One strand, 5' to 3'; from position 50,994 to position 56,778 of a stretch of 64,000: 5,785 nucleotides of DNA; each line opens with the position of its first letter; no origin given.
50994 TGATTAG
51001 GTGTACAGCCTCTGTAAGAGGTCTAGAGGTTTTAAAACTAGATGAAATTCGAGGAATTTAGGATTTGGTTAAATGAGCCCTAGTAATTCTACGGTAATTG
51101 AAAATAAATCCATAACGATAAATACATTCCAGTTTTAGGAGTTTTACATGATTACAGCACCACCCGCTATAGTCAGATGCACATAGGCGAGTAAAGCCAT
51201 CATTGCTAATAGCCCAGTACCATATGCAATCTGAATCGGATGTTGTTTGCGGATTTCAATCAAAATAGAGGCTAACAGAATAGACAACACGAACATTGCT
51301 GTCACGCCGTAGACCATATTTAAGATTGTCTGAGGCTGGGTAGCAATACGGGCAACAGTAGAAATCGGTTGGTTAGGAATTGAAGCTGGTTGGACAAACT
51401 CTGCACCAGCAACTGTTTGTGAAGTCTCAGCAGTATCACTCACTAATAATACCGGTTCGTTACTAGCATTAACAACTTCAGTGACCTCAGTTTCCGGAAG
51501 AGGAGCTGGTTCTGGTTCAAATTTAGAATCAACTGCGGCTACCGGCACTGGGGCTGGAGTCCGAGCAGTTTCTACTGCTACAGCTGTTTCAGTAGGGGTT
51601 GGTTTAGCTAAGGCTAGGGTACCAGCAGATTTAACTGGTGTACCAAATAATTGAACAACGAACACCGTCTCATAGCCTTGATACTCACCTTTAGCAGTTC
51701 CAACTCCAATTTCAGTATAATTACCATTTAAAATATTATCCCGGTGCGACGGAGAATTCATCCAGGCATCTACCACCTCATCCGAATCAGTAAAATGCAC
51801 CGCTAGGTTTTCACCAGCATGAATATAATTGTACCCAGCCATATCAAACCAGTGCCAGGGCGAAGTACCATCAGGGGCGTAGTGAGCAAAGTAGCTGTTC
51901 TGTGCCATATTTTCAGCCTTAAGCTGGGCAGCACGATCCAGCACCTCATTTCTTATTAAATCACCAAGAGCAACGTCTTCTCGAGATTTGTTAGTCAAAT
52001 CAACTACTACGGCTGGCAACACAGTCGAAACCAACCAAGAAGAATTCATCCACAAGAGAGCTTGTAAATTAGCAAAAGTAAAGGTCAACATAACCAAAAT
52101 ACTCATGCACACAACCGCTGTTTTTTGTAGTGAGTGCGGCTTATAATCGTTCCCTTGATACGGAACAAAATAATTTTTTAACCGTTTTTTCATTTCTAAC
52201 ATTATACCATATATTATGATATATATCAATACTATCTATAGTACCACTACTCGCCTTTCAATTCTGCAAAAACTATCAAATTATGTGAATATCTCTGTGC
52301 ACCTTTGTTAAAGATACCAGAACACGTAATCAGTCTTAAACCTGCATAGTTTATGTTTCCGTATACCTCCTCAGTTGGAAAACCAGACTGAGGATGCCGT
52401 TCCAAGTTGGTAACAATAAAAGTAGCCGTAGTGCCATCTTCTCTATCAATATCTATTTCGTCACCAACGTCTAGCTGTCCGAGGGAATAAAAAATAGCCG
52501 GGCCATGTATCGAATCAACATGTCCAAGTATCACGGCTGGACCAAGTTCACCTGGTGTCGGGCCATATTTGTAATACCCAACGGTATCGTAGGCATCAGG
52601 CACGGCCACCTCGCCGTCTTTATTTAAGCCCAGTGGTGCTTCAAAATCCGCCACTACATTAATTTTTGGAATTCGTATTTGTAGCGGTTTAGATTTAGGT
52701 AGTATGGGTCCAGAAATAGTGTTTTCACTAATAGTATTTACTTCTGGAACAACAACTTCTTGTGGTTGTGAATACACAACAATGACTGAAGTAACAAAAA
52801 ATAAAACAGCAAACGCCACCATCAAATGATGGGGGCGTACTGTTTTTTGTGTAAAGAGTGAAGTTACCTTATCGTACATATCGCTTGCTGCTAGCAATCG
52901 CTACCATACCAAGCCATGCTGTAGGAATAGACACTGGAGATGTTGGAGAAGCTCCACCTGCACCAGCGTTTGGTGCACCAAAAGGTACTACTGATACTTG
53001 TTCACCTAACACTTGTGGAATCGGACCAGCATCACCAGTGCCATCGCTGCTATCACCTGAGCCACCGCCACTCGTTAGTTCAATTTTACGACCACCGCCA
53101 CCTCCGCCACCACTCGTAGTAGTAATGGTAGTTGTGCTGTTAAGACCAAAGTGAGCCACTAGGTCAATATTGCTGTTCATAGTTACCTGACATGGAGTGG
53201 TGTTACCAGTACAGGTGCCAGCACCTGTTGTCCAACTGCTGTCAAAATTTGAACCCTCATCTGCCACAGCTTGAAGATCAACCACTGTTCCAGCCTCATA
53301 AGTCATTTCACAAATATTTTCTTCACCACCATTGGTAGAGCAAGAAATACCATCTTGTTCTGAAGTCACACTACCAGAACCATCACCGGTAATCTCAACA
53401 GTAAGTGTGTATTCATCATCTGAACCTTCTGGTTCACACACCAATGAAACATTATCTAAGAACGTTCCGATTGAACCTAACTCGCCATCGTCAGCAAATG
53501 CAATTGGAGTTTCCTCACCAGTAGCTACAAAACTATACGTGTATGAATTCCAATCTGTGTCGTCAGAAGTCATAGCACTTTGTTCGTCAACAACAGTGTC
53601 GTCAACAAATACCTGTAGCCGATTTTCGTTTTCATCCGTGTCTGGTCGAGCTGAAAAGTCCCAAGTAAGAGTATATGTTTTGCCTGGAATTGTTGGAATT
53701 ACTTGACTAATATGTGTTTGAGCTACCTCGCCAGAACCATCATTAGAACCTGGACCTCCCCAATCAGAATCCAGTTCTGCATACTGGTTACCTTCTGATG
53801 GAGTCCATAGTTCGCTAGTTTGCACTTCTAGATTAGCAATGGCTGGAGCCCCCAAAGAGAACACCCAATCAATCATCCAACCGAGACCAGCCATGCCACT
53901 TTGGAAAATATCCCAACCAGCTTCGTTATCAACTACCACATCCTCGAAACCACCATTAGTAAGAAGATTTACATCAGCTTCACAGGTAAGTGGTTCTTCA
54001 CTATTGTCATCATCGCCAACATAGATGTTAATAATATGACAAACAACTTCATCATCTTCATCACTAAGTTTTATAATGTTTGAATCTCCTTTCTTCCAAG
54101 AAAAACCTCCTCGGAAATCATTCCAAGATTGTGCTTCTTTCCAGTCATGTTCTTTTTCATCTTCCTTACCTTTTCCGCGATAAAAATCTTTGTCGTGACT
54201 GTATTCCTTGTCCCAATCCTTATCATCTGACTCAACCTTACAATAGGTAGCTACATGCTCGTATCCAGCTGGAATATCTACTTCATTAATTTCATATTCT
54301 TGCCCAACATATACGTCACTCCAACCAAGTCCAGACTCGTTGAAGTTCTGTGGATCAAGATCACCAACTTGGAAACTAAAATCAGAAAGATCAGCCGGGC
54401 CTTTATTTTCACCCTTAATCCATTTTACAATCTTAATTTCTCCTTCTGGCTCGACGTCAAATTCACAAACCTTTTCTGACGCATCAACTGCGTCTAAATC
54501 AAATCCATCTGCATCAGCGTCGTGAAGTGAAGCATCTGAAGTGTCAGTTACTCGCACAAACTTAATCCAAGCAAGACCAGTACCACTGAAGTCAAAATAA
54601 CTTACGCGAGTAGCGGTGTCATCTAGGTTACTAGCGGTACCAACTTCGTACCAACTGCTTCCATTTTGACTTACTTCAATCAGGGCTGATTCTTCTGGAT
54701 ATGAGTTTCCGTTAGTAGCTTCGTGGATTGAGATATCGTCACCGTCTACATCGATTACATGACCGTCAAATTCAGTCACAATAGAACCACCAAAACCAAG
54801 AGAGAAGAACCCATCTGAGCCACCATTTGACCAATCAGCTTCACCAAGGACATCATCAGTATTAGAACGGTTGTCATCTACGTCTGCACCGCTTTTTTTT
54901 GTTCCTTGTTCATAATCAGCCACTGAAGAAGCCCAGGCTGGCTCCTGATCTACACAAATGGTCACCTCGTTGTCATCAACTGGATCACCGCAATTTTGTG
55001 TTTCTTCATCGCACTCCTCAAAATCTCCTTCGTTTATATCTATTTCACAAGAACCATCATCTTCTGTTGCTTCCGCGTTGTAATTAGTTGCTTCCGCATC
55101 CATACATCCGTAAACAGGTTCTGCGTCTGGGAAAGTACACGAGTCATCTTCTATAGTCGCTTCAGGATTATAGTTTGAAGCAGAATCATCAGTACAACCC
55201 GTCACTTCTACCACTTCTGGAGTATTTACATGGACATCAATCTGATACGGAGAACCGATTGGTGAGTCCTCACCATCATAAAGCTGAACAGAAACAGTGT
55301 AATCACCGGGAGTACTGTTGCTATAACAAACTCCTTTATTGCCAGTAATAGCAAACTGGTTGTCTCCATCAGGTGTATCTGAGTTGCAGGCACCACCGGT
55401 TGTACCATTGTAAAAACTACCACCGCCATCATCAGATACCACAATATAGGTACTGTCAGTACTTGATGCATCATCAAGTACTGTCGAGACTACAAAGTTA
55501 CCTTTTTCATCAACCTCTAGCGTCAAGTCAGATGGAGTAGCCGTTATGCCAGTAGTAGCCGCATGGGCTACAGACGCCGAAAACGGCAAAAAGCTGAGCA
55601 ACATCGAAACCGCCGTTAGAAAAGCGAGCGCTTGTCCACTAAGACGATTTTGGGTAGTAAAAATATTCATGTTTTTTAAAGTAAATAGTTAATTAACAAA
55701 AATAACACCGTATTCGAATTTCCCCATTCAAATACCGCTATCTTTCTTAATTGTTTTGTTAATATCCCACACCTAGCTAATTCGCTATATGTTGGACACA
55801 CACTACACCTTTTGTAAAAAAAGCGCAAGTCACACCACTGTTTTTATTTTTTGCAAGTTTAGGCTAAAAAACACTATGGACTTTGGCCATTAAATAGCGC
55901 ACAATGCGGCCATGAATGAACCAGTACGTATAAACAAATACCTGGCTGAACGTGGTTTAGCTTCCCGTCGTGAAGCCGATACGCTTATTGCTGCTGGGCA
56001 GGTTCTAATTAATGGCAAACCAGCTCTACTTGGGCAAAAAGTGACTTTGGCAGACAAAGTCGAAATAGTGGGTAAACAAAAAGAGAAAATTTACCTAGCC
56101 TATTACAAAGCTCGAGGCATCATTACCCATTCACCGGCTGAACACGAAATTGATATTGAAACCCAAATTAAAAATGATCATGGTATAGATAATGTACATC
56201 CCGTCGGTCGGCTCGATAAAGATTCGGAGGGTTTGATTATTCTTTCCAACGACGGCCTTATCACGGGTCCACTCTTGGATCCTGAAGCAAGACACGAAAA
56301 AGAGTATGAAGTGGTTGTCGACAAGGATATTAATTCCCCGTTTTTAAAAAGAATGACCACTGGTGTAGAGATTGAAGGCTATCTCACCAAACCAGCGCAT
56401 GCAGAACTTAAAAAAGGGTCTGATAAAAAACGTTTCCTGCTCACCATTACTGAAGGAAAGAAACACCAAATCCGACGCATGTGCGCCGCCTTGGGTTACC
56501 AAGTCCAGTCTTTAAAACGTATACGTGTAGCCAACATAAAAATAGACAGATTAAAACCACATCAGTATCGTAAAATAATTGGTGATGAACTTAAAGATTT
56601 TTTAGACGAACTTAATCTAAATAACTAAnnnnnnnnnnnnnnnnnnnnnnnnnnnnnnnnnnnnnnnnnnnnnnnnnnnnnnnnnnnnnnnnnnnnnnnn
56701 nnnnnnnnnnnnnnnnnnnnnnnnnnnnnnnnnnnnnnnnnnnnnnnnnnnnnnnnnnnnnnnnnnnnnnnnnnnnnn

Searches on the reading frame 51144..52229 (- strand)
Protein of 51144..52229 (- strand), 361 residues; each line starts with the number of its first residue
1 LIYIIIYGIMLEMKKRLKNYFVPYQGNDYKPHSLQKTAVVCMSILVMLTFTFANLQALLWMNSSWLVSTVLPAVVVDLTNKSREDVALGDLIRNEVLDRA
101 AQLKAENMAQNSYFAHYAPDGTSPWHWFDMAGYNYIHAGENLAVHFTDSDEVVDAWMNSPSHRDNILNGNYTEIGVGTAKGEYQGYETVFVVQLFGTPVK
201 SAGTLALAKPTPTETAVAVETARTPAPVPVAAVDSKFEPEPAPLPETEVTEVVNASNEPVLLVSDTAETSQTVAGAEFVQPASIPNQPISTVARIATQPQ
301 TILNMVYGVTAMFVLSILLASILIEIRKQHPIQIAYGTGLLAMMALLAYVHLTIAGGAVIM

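Call 11: search_protein_families(library=pfam, proteins=[window:51144-52229:-], max_evalue=0.001)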
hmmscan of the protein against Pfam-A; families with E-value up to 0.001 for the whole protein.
window:51144-52229:- (361 aa): 1 family
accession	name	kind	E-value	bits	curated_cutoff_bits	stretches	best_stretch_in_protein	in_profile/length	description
PF00188.32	CAP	-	1.3e-17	65.2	21.1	1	76-194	1-116/117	Cysteine-rich secretory protein family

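Call 66: search_protein_families(library=ncbifam, proteins=[window:51144-52229:-], max_evalue=0.01)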
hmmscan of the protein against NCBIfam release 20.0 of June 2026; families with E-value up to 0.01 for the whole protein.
window:51144-52229:- (361 aa): 2 families
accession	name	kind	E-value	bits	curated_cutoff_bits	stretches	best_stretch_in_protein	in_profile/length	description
TIGR02909.1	spore_YkwD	subfamily_domain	2.5e-31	108.2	171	1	75-195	8-125/127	uncharacterized protein, YkwD family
NF052539.1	DivAsocLipDalA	equivalog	1.7e-14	54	200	1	73-178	49-154/169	divisome-associated lipoprotein DalA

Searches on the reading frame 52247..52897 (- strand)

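Call 11: search_protein_families(library=pfam, proteins=[window:52247-52897:-], max_evalue=0.001)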
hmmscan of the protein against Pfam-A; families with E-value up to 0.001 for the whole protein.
window:52247-52897:- (216 aa): 1 family
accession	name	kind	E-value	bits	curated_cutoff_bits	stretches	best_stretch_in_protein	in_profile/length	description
PF04203.18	Sortase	-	1e-18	67.7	26.6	1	74-213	1-124/125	Sortase domain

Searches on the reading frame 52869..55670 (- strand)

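Call 11: search_protein_families(library=pfam, proteins=[window:52869-55670:-], max_evalue=0.001)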
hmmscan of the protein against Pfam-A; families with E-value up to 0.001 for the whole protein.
window:52869-55670:- (933 aa): 2 families
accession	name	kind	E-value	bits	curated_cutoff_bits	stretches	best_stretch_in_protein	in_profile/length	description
PF04862.18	DUF642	-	2.4e-07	31.1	27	1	651-742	65-155/157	Protein of unknown function (DUF642)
PF18998.6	Flg_new_2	-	3.9e-06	27.2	23.6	1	779-843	8-71/73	Divergent InlB B-repeat domain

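Call 66: search_protein_families(library=ncbifam, proteins=[window:52869-55670:-], max_evalue=0.01)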
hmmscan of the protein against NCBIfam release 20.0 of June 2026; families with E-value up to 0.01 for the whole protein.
window:52869-55670:- (933 aa): 1 family
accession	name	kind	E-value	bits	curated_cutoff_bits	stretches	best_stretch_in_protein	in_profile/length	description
TIGR04362.1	choice_anch_C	subfamily_domain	1.3e-15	58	120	1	568-742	1-156/157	choice-of-anchor C family protein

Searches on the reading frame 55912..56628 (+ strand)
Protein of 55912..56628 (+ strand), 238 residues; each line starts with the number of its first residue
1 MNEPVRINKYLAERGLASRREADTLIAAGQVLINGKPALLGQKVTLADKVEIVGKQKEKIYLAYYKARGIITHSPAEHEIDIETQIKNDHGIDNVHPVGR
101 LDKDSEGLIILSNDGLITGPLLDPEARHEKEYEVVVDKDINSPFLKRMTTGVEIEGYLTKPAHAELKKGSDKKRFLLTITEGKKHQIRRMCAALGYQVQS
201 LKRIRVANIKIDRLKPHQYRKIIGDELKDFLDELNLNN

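Call 12: search_protein_families(library=pfam, proteins=[window:55912-56628:+], max_evalue=0.001)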
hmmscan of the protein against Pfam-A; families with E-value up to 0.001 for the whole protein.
window:55912-56628:+ (238 aa): 2 families
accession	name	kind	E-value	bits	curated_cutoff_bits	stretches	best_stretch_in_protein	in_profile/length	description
PF00849.27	PseudoU_synth_2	-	9.2e-21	75.1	26.8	1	61-193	2-152/152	RNA pseudouridylate synthase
PF01479.30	S4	-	7.3e-11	42.1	22.8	1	5-49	1-47/48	S4 domain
